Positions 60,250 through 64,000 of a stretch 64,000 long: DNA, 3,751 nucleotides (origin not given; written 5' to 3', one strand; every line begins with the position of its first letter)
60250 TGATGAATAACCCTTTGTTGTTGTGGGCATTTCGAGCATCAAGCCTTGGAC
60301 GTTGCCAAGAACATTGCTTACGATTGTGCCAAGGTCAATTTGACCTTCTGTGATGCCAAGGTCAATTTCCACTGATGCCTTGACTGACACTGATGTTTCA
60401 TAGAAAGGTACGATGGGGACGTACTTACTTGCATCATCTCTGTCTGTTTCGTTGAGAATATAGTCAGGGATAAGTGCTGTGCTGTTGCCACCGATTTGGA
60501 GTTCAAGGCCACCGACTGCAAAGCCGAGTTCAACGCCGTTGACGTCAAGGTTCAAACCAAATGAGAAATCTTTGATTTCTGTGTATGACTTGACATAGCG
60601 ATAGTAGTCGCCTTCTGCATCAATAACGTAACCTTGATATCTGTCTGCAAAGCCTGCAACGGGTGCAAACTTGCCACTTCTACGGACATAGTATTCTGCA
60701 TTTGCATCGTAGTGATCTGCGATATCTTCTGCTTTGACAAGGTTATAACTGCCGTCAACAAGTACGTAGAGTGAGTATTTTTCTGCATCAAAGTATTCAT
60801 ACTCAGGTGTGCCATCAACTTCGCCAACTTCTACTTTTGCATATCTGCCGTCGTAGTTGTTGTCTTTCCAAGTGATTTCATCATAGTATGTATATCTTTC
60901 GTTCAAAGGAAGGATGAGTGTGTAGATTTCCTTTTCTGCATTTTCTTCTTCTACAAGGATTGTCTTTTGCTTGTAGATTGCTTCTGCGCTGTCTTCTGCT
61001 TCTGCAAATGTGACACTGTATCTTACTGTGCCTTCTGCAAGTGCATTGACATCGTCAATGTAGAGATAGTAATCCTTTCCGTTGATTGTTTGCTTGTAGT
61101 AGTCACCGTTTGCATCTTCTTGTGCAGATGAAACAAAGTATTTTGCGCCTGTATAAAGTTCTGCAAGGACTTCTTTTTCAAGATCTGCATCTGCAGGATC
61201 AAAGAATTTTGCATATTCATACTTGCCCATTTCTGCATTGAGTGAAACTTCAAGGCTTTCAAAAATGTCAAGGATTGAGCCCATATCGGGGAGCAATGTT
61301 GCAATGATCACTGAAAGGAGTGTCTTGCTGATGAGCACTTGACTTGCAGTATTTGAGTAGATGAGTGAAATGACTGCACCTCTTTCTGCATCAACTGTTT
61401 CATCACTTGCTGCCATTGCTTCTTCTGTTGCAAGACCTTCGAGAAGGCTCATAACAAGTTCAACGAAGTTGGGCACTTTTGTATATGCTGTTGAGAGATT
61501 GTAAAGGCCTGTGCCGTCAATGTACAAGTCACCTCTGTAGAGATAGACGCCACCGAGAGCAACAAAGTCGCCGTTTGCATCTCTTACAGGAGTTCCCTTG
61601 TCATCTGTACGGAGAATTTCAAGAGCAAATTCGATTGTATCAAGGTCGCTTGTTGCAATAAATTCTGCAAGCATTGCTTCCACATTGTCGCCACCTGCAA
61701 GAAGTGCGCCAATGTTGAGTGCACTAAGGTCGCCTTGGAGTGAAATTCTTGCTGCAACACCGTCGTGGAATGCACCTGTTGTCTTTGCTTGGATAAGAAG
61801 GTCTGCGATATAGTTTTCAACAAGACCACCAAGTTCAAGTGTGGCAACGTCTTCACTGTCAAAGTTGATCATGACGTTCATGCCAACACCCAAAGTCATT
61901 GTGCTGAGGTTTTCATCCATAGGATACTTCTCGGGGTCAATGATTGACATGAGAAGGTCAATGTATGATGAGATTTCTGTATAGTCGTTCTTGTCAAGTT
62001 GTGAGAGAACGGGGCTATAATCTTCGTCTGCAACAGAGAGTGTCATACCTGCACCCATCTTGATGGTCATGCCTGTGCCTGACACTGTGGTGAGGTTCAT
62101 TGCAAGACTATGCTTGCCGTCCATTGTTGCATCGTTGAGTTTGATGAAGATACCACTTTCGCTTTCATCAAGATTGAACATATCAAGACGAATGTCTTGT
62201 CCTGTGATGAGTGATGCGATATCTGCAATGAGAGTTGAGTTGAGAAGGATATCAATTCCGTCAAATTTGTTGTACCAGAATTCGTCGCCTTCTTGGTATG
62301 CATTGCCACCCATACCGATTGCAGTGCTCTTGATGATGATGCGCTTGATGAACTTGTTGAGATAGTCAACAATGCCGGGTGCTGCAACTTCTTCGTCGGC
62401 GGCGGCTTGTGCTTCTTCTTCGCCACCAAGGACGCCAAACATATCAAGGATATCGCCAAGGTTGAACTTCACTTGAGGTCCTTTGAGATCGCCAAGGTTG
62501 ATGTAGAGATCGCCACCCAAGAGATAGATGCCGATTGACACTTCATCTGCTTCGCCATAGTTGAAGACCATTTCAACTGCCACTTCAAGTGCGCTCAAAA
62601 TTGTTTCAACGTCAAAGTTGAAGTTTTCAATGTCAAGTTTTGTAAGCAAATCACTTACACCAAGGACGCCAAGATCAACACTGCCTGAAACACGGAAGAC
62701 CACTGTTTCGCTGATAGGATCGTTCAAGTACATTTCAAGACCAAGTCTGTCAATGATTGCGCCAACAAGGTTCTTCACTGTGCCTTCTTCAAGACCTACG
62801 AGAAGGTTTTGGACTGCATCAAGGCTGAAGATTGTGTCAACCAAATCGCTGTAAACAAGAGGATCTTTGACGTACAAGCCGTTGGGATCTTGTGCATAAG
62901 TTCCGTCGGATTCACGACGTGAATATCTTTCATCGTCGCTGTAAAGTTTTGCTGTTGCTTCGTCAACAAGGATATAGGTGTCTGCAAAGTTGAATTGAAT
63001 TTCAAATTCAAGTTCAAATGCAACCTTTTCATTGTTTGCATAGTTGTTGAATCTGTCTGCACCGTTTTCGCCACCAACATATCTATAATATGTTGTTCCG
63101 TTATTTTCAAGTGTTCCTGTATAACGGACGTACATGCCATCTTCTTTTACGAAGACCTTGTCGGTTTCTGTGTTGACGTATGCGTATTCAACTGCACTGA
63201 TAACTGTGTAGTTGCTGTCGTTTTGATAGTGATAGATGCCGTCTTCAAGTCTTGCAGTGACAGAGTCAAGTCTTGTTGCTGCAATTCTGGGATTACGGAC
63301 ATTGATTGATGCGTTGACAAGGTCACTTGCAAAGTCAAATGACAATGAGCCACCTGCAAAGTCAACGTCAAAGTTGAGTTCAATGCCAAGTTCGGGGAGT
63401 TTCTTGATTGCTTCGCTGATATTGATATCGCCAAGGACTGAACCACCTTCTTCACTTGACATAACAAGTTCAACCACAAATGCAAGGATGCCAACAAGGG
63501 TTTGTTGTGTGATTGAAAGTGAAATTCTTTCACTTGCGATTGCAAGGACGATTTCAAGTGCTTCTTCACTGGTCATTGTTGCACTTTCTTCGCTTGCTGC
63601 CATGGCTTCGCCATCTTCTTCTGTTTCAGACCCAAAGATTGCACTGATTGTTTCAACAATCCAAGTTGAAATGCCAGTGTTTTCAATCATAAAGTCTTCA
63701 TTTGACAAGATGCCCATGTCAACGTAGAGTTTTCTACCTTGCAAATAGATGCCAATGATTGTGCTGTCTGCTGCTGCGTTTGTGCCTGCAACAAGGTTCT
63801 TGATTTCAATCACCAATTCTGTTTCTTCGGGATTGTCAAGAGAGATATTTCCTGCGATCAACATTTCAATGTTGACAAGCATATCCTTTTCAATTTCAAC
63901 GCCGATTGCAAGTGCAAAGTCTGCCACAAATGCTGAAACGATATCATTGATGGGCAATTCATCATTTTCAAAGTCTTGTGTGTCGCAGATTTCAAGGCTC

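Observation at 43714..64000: One uninterrupted ORF of over 20.2 kb (more than 6,760 codons), still open at the window edge: a giant acidic modular protein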

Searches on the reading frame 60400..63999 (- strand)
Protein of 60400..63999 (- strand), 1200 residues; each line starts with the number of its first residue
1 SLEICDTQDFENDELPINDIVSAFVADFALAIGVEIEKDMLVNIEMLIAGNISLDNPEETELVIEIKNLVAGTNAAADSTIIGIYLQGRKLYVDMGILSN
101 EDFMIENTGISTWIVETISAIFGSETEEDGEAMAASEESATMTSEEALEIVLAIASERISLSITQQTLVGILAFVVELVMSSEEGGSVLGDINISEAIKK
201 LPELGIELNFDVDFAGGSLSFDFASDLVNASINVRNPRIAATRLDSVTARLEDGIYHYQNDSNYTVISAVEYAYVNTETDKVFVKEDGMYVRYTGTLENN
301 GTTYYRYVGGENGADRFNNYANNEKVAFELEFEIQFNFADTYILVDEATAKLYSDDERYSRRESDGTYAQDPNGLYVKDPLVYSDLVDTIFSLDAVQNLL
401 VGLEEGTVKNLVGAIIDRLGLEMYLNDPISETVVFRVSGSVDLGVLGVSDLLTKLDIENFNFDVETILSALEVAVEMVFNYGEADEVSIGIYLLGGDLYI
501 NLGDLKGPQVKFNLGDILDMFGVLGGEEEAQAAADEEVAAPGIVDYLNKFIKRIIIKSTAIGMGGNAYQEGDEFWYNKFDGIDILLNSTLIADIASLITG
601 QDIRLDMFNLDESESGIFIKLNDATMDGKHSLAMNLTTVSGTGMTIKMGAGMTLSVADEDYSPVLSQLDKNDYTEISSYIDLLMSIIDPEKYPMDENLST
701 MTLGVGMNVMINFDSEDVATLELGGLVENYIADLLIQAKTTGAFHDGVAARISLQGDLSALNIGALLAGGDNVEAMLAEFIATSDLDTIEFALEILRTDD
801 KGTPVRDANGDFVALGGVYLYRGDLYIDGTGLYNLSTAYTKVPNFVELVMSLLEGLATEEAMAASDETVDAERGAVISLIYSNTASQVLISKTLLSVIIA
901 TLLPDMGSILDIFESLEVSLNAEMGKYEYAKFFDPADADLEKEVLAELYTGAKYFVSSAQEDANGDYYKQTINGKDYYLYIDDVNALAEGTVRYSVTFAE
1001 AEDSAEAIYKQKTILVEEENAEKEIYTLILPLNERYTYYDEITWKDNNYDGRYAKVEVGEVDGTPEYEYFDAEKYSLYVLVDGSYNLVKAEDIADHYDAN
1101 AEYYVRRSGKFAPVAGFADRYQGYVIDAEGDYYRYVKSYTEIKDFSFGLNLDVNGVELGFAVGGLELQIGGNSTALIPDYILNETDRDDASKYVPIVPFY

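Call 10: find_homologous_proteins(query=window:60400-63999:-)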
Query window:60400-63999:- (1200 aa): 3 proteins with E <= 0.001 among 8000 candidates.
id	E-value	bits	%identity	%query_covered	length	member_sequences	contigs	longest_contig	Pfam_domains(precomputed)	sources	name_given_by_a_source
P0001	1.1e-278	946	51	77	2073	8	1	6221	-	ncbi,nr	ncbi:MAG: hypothetical protein J6Q06_00490, partial [Clostridia bacterium]|nr:hypothetical protein [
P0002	6.8e-214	731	73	38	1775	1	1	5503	-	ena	-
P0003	2.5e-86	309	39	37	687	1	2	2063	-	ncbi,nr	ncbi:MAG: hypothetical protein MJ193_02535, partial [Clostridia bacterium]|nr:hypothetical protein [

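Call 59: predict_structure(alignment_id=A4)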
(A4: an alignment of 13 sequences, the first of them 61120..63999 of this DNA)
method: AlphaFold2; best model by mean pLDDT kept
length: 960 residues; sequences in the alignment: 13
mean_pLDDT: 51.6   pTM: 0.40
mean pLDDT of the five models: 51.6, 50.7, 47.5, 45.5, 44.8
residues with pLDDT >= 90: 0; 70-90: 185; 50-70: 306; < 50: 469
segments of 3 or more residues with pLDDT < 50: 1-43, 71-77, 121-239, 274-280, 381-401, 403-429, 457-460, 524-586, 593-605, 695-701, 703-709, 717-743, 852-960
pLDDT, mean of each block of 10 residues (from residue 1): 29 33 28 26 54 72 67 47 77 71 77 64 37 30 35 32 33 40 36 41 40 42 38 45 65 71 68 49 63 58 70 76 75 59 73 76 67 73 45 42 45 39 39 71 70 55 64 74 68 77 62 67 41 31 35 29 30 35 45 45 47 58 56 60 54 65 78 69 55 49 48 48 34 32 55 60 55 60 69 73 69 74 71 56 63 43 33 28 25 34 32 30 23 37 36 23
secondary structure, 60 per line:
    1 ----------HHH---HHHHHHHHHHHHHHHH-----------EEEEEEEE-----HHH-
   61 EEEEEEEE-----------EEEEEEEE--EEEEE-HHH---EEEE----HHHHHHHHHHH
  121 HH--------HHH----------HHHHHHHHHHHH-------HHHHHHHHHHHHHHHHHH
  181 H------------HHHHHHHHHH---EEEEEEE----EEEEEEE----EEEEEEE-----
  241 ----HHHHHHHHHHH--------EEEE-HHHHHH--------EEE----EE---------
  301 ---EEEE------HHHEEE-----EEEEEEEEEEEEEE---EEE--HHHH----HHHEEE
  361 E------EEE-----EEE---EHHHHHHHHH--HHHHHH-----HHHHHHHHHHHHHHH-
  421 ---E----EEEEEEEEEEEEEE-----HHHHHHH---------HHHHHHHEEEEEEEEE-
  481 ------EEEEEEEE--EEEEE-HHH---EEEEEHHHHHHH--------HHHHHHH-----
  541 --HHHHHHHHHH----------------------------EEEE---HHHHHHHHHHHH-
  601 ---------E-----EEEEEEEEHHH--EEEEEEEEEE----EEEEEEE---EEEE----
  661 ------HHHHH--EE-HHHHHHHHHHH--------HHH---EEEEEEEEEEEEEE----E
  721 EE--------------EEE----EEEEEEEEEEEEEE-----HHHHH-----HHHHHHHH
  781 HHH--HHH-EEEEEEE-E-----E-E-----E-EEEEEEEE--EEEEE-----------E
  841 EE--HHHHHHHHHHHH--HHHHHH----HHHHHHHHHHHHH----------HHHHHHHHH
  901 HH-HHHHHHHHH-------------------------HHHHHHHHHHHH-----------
elements in order (helices of 4 or more, strands of 3 or more residues): H17-32 E44-51 E61-68 E80-87 E90-94 E102-105 H110-122 H144-155 H163-181 H194-203 E207-213 E218-224 E229-235 H245-255 E264-267 H269-274 E283-285 E304-307 E317-319 E325-338 E342-344 H347-350 E358-361 E368-370 E376-378 H383-391 H394-399 H405-419 E429-442 H448-454 H464-470 E471-479 E487-494 E497-501 E509-513 H514-520 H529-535 H543-552 E581-584 H588-599 E616-623 E629-638 E643-649 E653-656 H667-671 H677-687 E702-715 E720-722 E737-739 E744-757 H763-767 H773-783 E790-796 E814-821 E824-828 E840-842 H845-856 H859-864 H869-881 H892-902 H904-912 H938-949

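Call 64: fold_search(model_id=the predicted structure, library=pdb)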
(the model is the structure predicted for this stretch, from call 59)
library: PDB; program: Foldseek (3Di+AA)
matches with E <= 10: 160; with E <= 0.001: 0
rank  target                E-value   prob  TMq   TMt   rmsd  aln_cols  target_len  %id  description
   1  7hqx_B                1.8e-01  0.08  0.07  0.15  21.2       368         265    7  PanDDA analysis group deposition -- Crystal Structure of FatA in complex with Z218760918 (released 2025-08-13)
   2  7hqx_A                2.3e-01  0.08  0.07  0.16  20.9       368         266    8  PanDDA analysis group deposition -- Crystal Structure of FatA in complex with Z218760918 (released 2025-08-13)
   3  7hqq_A                2.7e-01  0.06  0.07  0.15  20.9       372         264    6  PanDDA analysis group deposition -- Crystal Structure of FatA in complex with Z1198147845 (released 2025-08-13)
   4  7hr5_A                3.2e-01  0.06  0.05  0.14  21.4       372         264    7  PanDDA analysis group deposition -- Crystal Structure of FatA in complex with Z969591530 (released 2025-08-13)
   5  5ngm_Av               3.6e-01  0.08  0.04  0.16  36.2       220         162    6  2.9S structure of the 70S ribosome composing the S. aureus 100S complex (released 2017-10-04)
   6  7hsv_B                4.0e-01  0.05  0.05  0.14  21.9       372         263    7  PanDDA analysis group deposition -- Crystal Structure of FatA in complex with Z2643472210 (released 2025-08-13)
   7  7hrf_B                6.1e-01  0.04  0.06  0.15  19.6       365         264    8  PanDDA analysis group deposition -- Crystal Structure of FatA in complex with Z33546479 (released 2025-08-13)
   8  7hs5_A                7.1e-01  0.04  0.05  0.14  21.9       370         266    6  PanDDA analysis group deposition -- Crystal Structure of FatA in complex with Z1217131798 (released 2025-08-13)
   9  3v8u_A                8.8e-01  0.01  0.05  0.08  35.1       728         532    7  The crystal structure of transferrin binding protein B (TbpB) from Neisseria meningitidis serogroup B (released 2012-02-15)
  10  2ve7_D                1.2e+00  0.10  0.04  0.13  27.6       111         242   14  Crystal structure of a bonsai version of the human Ndc80 complex (released 2008-05-13)
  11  4hh2_A                1.3e+00  0.01  0.04  0.08  33.1       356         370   13  Structure of PpsR without the HTH motif from Rb. sphaeroides (released 2013-06-05)
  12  6ntr_D                1.4e+00  0.04  0.07  0.17  15.4       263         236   11  Crystal Structure of Beta-barrel-like Protein of Domain of Unknown Function DUF1849 from Brucella abortus (released 2019-02-13)
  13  9qcs_N                1.5e+00  0.03  0.05  0.07  13.4       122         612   15  Ku80 mediated DNA-PK dimer bound to 153 bp H2AX nucleosome (released 2026-01-14)
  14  4y2d_A                1.6e+00  0.05  0.07  0.19  18.0       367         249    7  Crystal structure of the mCD1d/7DW8-5/iNKTCR ternary complex (released 2015-05-27)
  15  2xhb_A                1.8e+00  0.06  0.03  0.04  16.4       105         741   12  Crystal structure of DNA polymerase from Thermococcus gorgonarius in complex with hypoxanthine-containing DNA (released 2010-07-21)
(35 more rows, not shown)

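Call 77: search_solved_structures(query=A4, max_evalue=1)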
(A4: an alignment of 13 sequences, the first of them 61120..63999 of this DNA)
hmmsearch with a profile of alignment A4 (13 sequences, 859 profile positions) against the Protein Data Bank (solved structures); distinct sequences matched with E-value up to 1: 0.

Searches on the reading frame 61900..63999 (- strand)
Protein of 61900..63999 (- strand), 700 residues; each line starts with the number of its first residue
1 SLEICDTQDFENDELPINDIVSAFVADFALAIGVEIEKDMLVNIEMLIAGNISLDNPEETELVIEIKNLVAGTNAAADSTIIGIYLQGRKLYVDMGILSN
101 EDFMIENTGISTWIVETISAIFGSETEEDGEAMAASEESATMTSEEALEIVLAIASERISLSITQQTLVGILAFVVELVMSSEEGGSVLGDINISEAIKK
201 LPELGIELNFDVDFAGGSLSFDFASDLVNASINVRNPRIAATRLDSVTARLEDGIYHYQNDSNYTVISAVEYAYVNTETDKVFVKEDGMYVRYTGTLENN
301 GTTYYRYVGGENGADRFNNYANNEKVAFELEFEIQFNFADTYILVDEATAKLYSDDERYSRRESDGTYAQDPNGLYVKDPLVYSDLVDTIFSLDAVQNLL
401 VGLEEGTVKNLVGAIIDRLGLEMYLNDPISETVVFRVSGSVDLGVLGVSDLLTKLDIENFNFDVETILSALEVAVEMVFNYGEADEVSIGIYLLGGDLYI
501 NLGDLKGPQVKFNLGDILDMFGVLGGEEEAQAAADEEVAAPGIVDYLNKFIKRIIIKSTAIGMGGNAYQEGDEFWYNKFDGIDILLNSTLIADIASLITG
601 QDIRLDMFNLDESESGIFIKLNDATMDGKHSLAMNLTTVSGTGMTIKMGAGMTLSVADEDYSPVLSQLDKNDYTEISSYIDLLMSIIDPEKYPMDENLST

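Call 23: find_related_loci(query=A1, collection=genome_contigs, flank=10000)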
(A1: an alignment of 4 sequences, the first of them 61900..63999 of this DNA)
Query A1 (700 aa) in genome_contigs; peptide patterns used: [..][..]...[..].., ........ (x = any residue, [..] = any of these).
93 stretches matched a pattern; 4 encode a relative of the query (tblastn E <= 1e-3); 4 distinct loci.
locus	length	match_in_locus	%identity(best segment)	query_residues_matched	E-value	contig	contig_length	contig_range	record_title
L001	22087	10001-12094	75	1-700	0e+0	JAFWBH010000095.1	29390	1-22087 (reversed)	MAG: Clostridia bacterium isolate RGIG5583 Sheep_Colon.Co__c1400112, whole genome shotgun sequence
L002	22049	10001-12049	59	6-700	0e+0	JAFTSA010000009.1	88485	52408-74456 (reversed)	MAG: Clostridia bacterium isolate RGIG4097 Roe_deer_Cecum.Co__c2298799, whole genome shotgun sequence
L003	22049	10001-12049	60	6-700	0e+0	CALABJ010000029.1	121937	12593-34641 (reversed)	MAG TPA_asm: uncultured Clostridia bacterium isolate SRR6425820_bin.124_CONCOCT_v1.1_MAG genome assembly, contig: ERZ176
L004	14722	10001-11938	24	13-591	3e-48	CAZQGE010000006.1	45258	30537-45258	MAG TPA_asm: uncultured Bacteroidaceae bacterium isolate SRP335695_co1_96 genome assembly, contig: NODE_313_length_45258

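Call 55: search_protein_families(library=pfam, proteins=[L001:1925-3460:+, L001:3646-4503:+, L001:150-1265:-, L002:1427-3025:+, L002:3156-4013:+, L004:375-1859:+, L004:1942-2856:+, L004:2982-3776:+], max_evalue=0.001)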
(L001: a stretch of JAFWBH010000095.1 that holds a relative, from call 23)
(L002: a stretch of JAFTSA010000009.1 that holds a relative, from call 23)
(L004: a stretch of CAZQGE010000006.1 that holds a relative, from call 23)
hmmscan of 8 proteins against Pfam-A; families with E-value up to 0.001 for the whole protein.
L001:1925-3460:+ (511 aa): 2 families
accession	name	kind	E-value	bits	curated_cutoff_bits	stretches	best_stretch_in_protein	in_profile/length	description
PF00728.28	Glyco_hydro_20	-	2.7e-93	313.5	22.3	1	111-439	1-347/348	Glycosyl hydrolase family 20, catalytic domain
PF02838.20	Glyco_hydro_20b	-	5.3e-07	30.9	26.1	1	59-107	77-123/124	Glycosyl hydrolase family 20, domain 2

L001:3646-4503:+ (285 aa): 0 families

L001:150-1265:- (371 aa): 1 family
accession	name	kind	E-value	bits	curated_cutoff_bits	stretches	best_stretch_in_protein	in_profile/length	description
PF07786.18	HGSNAT_cat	-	5.5e-22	78.8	22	1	156-350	40-221/222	Heparan-alpha-glucosaminide N-acetyltransferase, catalytic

L002:1427-3025:+ (532 aa): 2 families
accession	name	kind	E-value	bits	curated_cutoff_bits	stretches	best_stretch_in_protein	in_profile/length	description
PF00728.28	Glyco_hydro_20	-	2.6e-97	326.7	22.3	1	129-461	1-347/348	Glycosyl hydrolase family 20, catalytic domain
PF02838.20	Glyco_hydro_20b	-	7e-09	36.9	26.1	1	78-125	78-123/124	Glycosyl hydrolase family 20, domain 2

L002:3156-4013:+ (285 aa): 0 families

L004:375-1859:+ (494 aa): 2 families
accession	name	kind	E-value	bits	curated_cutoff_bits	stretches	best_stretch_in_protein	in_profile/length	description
PF00728.28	Glyco_hydro_20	-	9.2e-102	341.4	22.3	1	113-440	2-346/348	Glycosyl hydrolase family 20, catalytic domain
PF02838.20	Glyco_hydro_20b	-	4.8e-09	37.5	26.1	1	57-91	75-109/124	Glycosyl hydrolase family 20, domain 2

L004:1942-2856:+ (304 aa): 0 families

L004:2982-3776:+ (264 aa): 1 family
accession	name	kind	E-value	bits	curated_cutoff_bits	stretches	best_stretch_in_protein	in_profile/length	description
PF02585.22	PIG-L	-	7.1e-10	39.9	28.2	1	17-144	1-128/129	GlcNAc-PI de-N-acetylase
